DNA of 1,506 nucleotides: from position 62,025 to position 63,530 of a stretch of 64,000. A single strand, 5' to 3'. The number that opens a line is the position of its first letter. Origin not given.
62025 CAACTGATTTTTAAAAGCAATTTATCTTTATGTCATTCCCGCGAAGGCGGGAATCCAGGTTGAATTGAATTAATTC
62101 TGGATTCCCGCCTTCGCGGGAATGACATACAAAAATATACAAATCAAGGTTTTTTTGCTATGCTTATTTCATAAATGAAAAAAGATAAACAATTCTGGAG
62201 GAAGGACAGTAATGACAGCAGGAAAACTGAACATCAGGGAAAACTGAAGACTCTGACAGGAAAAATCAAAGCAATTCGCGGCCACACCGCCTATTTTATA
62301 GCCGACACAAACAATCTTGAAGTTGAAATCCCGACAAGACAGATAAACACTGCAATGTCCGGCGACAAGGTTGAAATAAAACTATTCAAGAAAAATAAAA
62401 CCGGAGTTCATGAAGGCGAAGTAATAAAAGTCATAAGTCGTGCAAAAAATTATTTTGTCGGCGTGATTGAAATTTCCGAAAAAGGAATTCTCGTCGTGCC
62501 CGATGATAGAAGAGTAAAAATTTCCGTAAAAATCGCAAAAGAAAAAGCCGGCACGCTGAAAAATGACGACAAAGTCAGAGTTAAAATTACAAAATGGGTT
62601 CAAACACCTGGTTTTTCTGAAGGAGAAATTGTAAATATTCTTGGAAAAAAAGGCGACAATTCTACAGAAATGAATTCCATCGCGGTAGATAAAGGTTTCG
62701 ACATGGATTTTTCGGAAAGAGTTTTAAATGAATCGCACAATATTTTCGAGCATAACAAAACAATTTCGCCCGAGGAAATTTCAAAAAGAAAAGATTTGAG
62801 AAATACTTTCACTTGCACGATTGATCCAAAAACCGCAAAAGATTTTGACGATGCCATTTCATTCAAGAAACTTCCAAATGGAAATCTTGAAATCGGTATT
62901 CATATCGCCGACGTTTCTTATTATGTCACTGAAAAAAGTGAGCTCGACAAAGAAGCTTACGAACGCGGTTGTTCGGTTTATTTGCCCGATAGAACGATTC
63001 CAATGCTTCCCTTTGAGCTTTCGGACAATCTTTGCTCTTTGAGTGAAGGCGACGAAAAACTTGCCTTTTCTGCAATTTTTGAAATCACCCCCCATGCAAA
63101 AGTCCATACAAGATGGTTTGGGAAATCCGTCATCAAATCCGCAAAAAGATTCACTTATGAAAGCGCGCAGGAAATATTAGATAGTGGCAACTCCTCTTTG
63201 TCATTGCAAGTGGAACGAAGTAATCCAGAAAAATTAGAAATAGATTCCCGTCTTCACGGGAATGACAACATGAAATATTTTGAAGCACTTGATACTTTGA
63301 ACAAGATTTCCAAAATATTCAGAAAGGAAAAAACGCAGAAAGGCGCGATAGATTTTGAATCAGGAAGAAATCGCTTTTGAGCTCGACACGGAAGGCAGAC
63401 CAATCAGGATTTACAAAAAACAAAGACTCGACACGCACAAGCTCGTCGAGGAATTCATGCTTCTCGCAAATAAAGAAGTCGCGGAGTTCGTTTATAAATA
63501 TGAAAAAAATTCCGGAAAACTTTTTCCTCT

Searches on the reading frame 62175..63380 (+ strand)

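Call 16: search_protein_families(library=pfam, proteins=[window:62175-63380:+], max_evalue=0.001)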
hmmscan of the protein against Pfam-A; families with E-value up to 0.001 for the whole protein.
window:62175-63380:+ (401 aa): 6 families
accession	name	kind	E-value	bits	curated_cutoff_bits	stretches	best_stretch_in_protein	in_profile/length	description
PF00773.25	RNB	-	7.7e-61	206.6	29.3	1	205-396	1-172/326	RNB domain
PF17876.7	CSD2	-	3.5e-20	72.3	26.2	1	107-180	2-74/74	Cold shock domain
PF08206.17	OB_RNB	-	1.7e-09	37.6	24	1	36-86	9-58/58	Ribonuclease B OB domain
PF17849.7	OB_Dis3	-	2.9e-06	27.7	22.8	1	106-172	3-75/77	Dis3-like cold-shock domain 2 (CSD2)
PF13437.12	HlyD_3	-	0.00027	22.1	22.2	0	105-159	27-80/106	HlyD family secretion protein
PF25049.1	OB_HELZ2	-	0.00031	21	29.3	0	38-91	33-89/90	3'-5' exoribonuclease HELZ2, OB-fold domain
